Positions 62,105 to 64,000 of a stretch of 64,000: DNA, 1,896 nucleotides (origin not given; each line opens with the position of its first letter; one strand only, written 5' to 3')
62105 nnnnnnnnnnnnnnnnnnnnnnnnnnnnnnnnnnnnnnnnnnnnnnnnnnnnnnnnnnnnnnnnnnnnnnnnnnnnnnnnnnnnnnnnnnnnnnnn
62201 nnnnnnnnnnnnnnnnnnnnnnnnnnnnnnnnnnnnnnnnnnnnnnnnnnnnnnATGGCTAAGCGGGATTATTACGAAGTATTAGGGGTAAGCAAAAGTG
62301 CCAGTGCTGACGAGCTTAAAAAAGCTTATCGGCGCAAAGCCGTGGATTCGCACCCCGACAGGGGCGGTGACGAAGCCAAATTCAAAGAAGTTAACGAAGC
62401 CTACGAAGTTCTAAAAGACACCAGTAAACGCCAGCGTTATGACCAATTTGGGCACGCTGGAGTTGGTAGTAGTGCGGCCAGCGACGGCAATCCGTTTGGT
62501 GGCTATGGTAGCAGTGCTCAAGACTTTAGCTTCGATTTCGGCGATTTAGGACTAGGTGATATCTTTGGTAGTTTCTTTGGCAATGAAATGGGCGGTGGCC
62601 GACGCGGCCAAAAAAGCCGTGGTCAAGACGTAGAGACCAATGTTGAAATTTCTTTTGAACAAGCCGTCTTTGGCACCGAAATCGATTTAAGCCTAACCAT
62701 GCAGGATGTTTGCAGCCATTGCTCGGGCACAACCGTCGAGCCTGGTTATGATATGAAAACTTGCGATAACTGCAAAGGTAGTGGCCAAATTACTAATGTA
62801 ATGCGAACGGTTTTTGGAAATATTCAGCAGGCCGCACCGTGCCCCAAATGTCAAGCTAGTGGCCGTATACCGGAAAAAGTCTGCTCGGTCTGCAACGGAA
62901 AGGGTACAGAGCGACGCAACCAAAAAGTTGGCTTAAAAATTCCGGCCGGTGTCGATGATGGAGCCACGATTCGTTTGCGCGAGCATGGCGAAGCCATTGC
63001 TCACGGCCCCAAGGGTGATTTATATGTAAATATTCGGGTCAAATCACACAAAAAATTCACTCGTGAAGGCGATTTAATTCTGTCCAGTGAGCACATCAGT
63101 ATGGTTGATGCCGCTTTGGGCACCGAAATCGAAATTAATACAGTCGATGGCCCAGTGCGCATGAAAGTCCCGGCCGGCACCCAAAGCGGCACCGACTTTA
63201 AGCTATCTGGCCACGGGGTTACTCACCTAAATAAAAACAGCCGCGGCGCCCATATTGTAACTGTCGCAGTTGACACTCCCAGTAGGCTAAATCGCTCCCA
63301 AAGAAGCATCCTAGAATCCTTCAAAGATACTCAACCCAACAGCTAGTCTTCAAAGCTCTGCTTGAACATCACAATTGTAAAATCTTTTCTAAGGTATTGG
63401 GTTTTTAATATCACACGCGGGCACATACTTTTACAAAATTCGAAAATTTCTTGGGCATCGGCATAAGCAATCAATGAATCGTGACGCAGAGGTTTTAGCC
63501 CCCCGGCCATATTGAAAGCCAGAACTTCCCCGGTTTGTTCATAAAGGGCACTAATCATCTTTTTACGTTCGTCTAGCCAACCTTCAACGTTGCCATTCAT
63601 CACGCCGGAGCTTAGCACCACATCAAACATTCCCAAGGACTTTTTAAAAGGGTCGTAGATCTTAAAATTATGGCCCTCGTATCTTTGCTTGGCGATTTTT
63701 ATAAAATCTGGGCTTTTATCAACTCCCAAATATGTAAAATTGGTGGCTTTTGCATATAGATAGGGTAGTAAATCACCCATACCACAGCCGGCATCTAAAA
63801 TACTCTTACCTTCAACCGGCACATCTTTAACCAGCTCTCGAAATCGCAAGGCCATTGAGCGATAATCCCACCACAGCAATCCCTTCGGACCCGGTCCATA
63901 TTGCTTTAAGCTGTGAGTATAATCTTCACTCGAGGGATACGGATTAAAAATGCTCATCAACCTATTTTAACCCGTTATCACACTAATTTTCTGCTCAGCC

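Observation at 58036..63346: hrcA-grpE-dnaK-dnaJ operon expanded by four translationally coupled ORFs of unknown function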

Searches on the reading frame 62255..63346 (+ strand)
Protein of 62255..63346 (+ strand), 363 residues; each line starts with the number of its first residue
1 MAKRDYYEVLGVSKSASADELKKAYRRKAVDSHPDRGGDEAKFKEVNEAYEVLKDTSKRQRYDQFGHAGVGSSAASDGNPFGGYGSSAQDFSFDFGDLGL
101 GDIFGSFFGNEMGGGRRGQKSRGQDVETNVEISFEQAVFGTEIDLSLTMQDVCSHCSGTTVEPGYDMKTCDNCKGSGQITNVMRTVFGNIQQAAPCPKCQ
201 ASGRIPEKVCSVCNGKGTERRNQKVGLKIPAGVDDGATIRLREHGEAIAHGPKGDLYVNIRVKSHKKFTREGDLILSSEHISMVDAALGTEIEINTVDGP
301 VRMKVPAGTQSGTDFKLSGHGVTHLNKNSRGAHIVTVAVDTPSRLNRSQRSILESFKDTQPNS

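Call 5: search_protein_families(library=pfam, proteins=[window:62255-63346:+], max_evalue=1)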
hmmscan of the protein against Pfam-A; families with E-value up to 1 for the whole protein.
window:62255-63346:+ (363 aa): 10 families
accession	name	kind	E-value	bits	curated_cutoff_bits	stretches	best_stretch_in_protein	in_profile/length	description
PF01556.23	DnaJ_C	-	9.6e-43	146.3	26.6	1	126-342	1-152/152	DnaJ C terminal domain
PF00226.36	DnaJ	-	2.2e-22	79.4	27.8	1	5-63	1-63/63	DnaJ domain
PF00684.25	DnaJ_CXXCXGXG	-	7.2e-14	52.2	32.7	1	153-217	1-65/65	DnaJ central domain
PF15777.11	Anti-TRAP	-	0.0013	19.1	32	1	169-206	12-43/59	Tryptophan RNA-binding attenuator protein inhibitory protein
PF17302.8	DUF5351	-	0.055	14.2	27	0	169-178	19-28/29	Family of unknown function (DUF5351)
PF24444.1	DUF7563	-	0.16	11.9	27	1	167-205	1-38/39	Family of unknown function (DUF7563)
PF20833.2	RNase_E_G_Thio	-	0.49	11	26.8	0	209-229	1-21/86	RNase E/G, Thioredoxin-like domain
PF12773.13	DZR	-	0.85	10.3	27.3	0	153-214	1-45/45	Double zinc ribbon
PF21002.2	TMEM106_N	-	0.96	10.5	24.5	0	195-208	56-69/91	Transmembrane protein 106 N-terminal region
PF09723.15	Zn_ribbon_8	-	0.99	9.9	34.4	0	173-201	8-34/41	Zinc ribbon domain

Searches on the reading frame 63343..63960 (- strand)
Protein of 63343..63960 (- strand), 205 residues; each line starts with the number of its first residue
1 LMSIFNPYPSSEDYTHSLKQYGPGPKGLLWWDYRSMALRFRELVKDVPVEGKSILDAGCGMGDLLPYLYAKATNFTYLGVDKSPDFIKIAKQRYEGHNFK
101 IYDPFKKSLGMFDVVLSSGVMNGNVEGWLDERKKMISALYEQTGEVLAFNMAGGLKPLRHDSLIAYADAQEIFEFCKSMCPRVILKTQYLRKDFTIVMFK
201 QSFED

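Call 5: search_protein_families(library=pfam, proteins=[window:63343-63960:-], max_evalue=1)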
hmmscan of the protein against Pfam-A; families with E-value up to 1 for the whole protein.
window:63343-63960:- (205 aa): 14 families
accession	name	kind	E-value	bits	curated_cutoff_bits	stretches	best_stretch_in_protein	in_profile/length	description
PF08242.18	Methyltransf_12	-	2.3e-09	38.3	30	1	55-122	1-76/98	Methyltransferase domain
PF13847.12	Methyltransf_31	-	7.7e-09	35.8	27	1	50-122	3-85/145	Methyltransferase domain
PF13649.12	Methyltransf_25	-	3e-08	34.7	27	1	54-120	1-73/97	Methyltransferase domain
PF13489.12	Methyltransf_23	-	4.3e-07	30.2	27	1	48-121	20-91/164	Methyltransferase domain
PF08241.18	Methyltransf_11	-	2.4e-06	28.5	21.2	1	55-121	1-70/95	Methyltransferase domain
PF07021.18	MetW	-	0.0029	17.7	21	1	44-87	7-49/193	Methionine biosynthesis protein MetW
PF05175.20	MTS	-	0.0087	16.2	23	1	43-100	23-81/170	Methyltransferase small domain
PF03291.22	mRNA_G-N7_MeTrfase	-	0.075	12.6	26.6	1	52-99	63-109/315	mRNA (guanine-N(7))-methyltransferase domain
PF01728.25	FtsJ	-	0.079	13.3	24.1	1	47-134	16-114/181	FtsJ-like methyltransferase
PF02390.23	Methyltransf_4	-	0.079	12.9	24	1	52-97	3-48/173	Putative methyltransferase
PF08003.17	Methyltransf_9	-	0.087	12.2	23.8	1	44-122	108-193/315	Protein of unknown function (DUF1698)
PF13679.12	Methyltransf_32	-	0.11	13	27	1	43-98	16-77/143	Methyltransferase domain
PF09254.17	FokI_cleav_dom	-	0.11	12.4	25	1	80-135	93-149/188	FokI, cleavage domain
PF01209.24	Ubie_methyltran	-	0.11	12.3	20.1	1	48-97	45-95/233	ubiE/COQ5 methyltransferase family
